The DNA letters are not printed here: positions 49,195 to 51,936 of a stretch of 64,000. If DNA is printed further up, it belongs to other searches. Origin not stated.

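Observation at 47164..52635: Tat-exported two-subunit Cys-ligand molybdoenzyme with TorD-like chaperone and an OprO/P-type anion porin, sitting directly upstream of a bis-MGD biosynthesis cluster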

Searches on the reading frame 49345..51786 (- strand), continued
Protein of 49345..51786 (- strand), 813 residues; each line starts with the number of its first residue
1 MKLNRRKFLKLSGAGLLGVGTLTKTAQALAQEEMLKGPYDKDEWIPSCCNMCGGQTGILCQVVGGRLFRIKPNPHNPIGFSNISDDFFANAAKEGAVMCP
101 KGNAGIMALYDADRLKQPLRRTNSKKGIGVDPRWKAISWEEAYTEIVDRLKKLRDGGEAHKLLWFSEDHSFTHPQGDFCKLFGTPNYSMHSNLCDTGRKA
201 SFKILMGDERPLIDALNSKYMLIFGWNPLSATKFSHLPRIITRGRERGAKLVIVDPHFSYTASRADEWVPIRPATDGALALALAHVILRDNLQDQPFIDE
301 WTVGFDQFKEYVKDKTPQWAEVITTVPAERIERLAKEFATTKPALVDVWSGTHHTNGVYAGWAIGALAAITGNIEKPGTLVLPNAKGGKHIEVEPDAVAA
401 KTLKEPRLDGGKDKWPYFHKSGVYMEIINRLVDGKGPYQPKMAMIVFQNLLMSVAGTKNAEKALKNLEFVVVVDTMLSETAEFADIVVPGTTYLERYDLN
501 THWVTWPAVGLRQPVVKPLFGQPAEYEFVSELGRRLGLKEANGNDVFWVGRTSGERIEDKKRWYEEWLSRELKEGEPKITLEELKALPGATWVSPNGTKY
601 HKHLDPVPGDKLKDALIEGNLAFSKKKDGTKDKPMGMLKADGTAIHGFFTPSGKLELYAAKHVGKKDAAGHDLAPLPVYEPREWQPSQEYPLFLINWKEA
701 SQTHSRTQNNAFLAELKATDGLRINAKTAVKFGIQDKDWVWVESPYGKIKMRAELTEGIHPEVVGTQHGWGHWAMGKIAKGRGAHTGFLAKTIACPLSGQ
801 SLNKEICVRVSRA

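Call 14: find_related_loci(query=A1, collection=genome_contigs, flank=10000)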
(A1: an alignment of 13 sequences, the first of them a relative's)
Query A1 (813 aa) in genome_contigs; peptide patterns used: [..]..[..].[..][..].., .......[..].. (x = any residue, [..] = any of these).
207 stretches matched a pattern; 181 encode a relative of the query (tblastn E <= 1e-3); the best 80 are kept; 80 distinct loci.
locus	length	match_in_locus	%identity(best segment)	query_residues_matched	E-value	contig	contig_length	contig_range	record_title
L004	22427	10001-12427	82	4-810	0e+0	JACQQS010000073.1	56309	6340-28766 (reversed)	MAG: Candidatus Omnitrophota bacterium isolate NC_groundwater_1339_Ag_S-0.2um_49_42 S_p2_S4_coassembly_k141_3448599, who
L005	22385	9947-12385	81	3-813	0e+0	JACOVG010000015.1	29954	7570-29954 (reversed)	MAG: Candidatus Omnitrophota bacterium isolate NC_groundwater_94_Ag_S2p5_63_724 S_2p5_S6_170907_scaffold_1566649, whole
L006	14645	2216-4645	80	2-812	0e+0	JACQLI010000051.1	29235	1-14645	MAG: Candidatus Omnitrophota bacterium isolate NC_groundwater_1199_Ag_S-0.1um_47_39 S_p1_S3_coassembly_k141_1106050, who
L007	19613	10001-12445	81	1-813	0e+0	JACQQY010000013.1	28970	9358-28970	MAG: Candidatus Omnitrophota bacterium isolate NC_groundwater_1345_Ag_S-0.2um_53_61 S_p2_S4_coassembly_k141_284195, whol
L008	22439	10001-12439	79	3-813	0e+0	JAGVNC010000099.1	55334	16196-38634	MAG: Candidatus Omnitrophota bacterium isolate DeMMO3_17 c_000000020304, whole genome shotgun sequence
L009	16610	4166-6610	79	1-813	0e+0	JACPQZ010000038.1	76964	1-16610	MAG: Candidatus Omnitrophota bacterium isolate NC_groundwater_666_Ag_B-0.1um_57_48 B_1_S1_Biohub_coassembly_k141_2676467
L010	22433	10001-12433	67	3-813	0e+0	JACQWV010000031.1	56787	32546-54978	MAG: Elusimicrobia bacterium isolate NC_groundwater_1498_Pr4_B-0.1um_45_12 SR1-18-B1_scaffold_18818, whole genome shotgu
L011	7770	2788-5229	67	1-813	0e+0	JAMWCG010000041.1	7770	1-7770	MAG: Candidatus Omnitrophota bacterium isolate JZ-2.bins.168.201808 NODE_19279_length_7770_cov_1.038074, whole genome sh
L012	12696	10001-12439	67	2-813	0e+0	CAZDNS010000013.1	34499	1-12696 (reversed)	MAG TPA_asm: uncultured Planctomycetia bacterium isolate SRP090828_co1_107 genome assembly, contig: NODE_177_length_3449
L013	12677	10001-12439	66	3-813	0e+0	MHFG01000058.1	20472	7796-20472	MAG: Omnitrophica bacterium RIFCSPHIGHO2_02_FULL_46_20 rifcsphigho2_02_scaffold_4198, whole genome shotgun sequence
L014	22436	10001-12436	67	3-813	0e+0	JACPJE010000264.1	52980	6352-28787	MAG: Candidatus Latescibacterota bacterium isolate NC_groundwater_459_Ag_B-0.1um_64_11 S34_3B_scaffold_345320, whole gen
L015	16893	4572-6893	68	39-813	0e+0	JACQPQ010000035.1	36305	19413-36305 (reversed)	MAG: Gammaproteobacteria bacterium isolate NC_groundwater_1311_Ag_S-0.2um_44_58 S_p2_S4_coassembly_k141_1694517, whole g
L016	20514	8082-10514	64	4-813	0e+0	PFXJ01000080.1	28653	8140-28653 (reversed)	MAG: candidate division Zixibacteria bacterium CG_4_9_14_3_um_filter_46_8 CG_4_9_14_3_um_filter_150_scaffold_1110_c, who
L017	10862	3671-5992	68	39-813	0e+0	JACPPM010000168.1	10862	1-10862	MAG: Acidobacteria bacterium isolate NC_groundwater_627_Ag_B-0.1um_62_56 B_1_S1_Biohub_coassembly_k141_2500837, whole ge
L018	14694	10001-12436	64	2-812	0e+0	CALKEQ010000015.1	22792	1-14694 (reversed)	MAG: uncultured bacterium isolate S1_Bin_METABAT__4_1 genome assembly, contig: c_000000192368, whole genome shotgun sequ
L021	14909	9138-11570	63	3-813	0e+0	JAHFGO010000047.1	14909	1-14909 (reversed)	MAG: Candidatus Omnitrophota bacterium isolate nzgw317 NODE_1325_length_14910_cov_3.189465, whole genome shotgun sequenc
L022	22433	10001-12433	63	3-813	0e+0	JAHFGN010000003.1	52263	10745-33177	MAG: Candidatus Omnitrophota bacterium isolate nzgw316 NODE_362_length_52264_cov_3.524864, whole genome shotgun sequence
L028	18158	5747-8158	59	2-813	0e+0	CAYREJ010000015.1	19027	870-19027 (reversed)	MAG TPA_asm: uncultured Acidobacteriota bacterium isolate binchicken_co30_160 genome assembly, contig: NODE_2136_length_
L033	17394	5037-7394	58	2-810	0e+0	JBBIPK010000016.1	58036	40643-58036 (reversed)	MAG: Acidobacteriota bacterium isolate QH2F170213_bin_300 NODE_716_length_58036_cov_8.415481, whole genome shotgun seque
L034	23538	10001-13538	60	43-813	0e+0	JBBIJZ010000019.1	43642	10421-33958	MAG: Verrucomicrobiales bacterium isolate ETS170220_bin_174 NODE_1047_length_43642_cov_21.742033, whole genome shotgun s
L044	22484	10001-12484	57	2-810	0e+0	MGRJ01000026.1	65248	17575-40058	MAG: Deltaproteobacteria bacterium RIFCSPHIGHO2_02_FULL_40_28 rifcsphigho2_02_scaffold_680, whole genome shotgun sequenc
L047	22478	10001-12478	56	2-813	0e+0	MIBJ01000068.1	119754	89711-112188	MAG: Spirochaetes bacterium RBG_16_49_21 RBG_16_scaffold_8, whole genome shotgun sequence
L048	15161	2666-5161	57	2-813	0e+0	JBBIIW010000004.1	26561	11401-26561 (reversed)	MAG: Candidatus Rokuibacteriota bacterium isolate QH1S170213_bin_148 NODE_675_length_26561_cov_6.47238, whole genome sho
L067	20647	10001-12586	53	3-807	0e+0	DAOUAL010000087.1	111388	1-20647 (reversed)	MAG TPA_asm: Anaerolineae bacterium isolate H63_652 k137_137620, whole genome shotgun sequence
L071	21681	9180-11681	54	2-813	0e+0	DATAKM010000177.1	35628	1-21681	MAG TPA_asm: Chloroflexia bacterium isolate SMAG_U6938 k141_113682, whole genome shotgun sequence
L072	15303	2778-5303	54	2-812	0e+0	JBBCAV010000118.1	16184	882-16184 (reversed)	Bdellovibrionota bacterium FG-2 24156C00118.1, whole genome shotgun sequence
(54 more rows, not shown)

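Call 35: search_solved_structures(query=window:49345-51786:-, max_evalue=1e-50, show_alignments=2)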
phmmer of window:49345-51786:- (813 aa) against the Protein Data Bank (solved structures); distinct sequences matched with E-value up to 1e-50: 3.
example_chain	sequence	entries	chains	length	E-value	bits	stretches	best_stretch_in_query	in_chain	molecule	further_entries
2vpw_A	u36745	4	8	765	2.4e-75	257.4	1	4-540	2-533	THIOSULFATE REDUCTASE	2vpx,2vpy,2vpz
6cz7_A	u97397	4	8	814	2.8e-62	214.2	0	43-524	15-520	ArrA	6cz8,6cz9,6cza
2e7z_A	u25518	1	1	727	2.2e-54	188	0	103-374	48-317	Acetylene hydratase Ahy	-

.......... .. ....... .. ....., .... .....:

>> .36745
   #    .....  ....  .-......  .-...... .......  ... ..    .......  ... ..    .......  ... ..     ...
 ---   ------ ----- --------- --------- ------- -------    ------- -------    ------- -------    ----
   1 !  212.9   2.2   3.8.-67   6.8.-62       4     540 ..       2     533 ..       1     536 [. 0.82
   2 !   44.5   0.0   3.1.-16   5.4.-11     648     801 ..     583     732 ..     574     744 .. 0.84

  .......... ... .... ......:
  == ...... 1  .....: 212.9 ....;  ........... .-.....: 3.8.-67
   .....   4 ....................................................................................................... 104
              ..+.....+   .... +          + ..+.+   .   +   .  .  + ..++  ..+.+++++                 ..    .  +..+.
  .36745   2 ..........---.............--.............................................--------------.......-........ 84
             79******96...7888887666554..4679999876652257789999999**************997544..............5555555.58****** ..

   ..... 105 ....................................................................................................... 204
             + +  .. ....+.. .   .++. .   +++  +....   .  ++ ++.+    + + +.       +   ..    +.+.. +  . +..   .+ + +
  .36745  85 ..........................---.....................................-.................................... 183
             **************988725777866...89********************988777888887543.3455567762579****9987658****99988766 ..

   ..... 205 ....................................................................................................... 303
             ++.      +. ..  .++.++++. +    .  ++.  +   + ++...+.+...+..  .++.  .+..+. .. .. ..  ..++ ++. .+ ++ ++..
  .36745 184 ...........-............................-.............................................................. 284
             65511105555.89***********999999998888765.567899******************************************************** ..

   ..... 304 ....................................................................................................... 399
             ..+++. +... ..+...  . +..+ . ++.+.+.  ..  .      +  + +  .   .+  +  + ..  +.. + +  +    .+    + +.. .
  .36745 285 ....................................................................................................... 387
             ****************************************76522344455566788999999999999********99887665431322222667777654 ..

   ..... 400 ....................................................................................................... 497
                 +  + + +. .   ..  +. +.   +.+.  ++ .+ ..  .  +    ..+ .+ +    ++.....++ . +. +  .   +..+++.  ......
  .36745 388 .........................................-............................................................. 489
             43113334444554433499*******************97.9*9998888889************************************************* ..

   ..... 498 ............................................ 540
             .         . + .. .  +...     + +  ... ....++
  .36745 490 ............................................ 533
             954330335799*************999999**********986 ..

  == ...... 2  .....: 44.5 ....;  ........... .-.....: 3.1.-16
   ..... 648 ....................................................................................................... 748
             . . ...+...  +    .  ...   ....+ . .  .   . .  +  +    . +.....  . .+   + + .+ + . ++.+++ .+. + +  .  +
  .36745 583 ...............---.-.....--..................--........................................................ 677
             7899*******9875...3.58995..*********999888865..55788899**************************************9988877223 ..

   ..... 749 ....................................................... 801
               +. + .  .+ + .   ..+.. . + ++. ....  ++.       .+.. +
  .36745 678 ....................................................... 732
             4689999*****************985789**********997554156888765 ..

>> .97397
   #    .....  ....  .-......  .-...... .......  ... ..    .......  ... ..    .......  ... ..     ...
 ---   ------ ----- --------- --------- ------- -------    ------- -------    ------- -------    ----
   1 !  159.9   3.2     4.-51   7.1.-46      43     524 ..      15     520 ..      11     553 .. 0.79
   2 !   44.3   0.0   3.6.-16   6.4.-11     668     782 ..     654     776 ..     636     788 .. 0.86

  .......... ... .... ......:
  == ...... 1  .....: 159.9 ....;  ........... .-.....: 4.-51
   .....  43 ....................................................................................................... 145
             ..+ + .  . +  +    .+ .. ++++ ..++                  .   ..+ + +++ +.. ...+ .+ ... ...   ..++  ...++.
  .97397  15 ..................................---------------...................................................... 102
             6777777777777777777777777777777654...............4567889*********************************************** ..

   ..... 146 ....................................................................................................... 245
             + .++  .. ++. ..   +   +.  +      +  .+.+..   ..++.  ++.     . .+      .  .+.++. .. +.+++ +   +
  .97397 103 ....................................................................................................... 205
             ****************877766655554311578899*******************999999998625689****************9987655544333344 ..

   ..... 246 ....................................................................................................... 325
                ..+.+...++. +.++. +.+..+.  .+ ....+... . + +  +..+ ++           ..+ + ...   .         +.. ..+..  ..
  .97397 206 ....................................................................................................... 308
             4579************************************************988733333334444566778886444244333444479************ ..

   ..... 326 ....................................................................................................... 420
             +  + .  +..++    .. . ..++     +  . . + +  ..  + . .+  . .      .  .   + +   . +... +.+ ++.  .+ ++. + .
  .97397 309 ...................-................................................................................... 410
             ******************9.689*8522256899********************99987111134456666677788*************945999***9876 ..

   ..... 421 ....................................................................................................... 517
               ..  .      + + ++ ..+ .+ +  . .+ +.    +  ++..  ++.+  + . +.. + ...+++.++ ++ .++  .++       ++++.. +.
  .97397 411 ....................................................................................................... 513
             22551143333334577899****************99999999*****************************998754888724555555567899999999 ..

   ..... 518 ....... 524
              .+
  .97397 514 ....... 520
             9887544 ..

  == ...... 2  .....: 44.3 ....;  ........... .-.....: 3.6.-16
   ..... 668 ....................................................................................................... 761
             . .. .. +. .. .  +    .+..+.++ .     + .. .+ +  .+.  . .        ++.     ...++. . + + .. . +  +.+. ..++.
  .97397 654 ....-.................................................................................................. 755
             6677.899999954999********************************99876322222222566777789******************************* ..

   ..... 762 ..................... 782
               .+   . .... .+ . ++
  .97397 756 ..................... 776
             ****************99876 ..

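Call 36: search_dna_similar(query=window:49345-51786:-, collection=plasmids, mode=protein, max_rows=30, max_evalue=1e-20)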
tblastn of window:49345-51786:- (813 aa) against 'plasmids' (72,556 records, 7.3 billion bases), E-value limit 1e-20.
Records with a match: 523; places in all: 608; records where one place covers at least 80% of the query: 189.
Best place of each record, by identity: <60% 523.
By first word of the organism name: Escherichia 143; Pantoea 63; Pseudosulfitobacter 47; Azospirillum 25; Sulfitobacter 15; Agrobacterium 14; Deinococcus 12; Klebsiella 11; Salmonella 9; Streptomyces 9; and 80 more.
By predicted mobility (MOB-suite, as given by PLSDB): non-mobilizable 367; mobilizable 112; conjugative 44.
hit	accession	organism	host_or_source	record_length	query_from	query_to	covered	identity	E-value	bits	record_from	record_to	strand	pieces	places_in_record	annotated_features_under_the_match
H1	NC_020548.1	Azoarcus sp. KH32C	-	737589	2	813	100%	28.9%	4e-72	266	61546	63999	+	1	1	molybdopterin-dependent oxidoreductase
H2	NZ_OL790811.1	Proteus mirabilis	-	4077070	1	771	95%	29.3%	9e-77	280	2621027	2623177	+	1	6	none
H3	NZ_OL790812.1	Proteus mirabilis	-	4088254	1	771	95%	29.3%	9e-77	280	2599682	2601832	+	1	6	none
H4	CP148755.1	Salmonella enterica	Pig,single cell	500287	1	813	100%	27.6%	6e-64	272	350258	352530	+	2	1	none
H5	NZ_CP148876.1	Salmonella enterica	Homo sapiens,single cell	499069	1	813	100%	27.5%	3e-73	269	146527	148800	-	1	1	phsA: thiosulfate reductase PhsA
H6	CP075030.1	Salmonella enterica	-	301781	1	813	100%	27.5%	3e-65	276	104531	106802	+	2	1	none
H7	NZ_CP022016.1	Salmonella enterica subsp. enterica serovar India str. ...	-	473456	1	813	100%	27.3%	7e-74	271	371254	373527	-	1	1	phsA: thiosulfate reductase PhsA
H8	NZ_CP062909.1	Escherichia coli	Sus scrofa domesticus,feces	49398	1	799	98%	27.7%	6e-78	283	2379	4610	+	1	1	phsA: thiosulfate reductase PhsA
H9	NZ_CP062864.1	Escherichia coli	Sus scrofa domesticus,feces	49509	1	799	98%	27.7%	6e-78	283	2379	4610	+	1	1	phsA: thiosulfate reductase PhsA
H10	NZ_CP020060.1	Escherichia coli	-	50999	1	799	98%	27.7%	6e-78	283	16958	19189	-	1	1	phsA: thiosulfate reductase PhsA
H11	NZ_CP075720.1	Escherichia coli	Sus scrofa,water sample,wastewater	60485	1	799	98%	27.7%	6e-78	283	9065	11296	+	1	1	phsA: thiosulfate reductase PhsA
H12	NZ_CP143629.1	Escherichia coli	swine,Fece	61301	1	799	98%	27.7%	6e-78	283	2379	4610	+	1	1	phsA: thiosulfate reductase PhsA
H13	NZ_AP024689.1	Escherichia coli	Homo sapiens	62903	1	799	98%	27.7%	6e-78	283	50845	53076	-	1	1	phsA: thiosulfate reductase PhsA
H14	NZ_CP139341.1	Escherichia coli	pork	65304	1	799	98%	27.7%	6e-78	283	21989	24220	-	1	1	phsA: thiosulfate reductase PhsA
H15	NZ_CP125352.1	Escherichia fergusonii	chicken meat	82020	1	799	98%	27.7%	6e-78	283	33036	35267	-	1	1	phsA: thiosulfate reductase PhsA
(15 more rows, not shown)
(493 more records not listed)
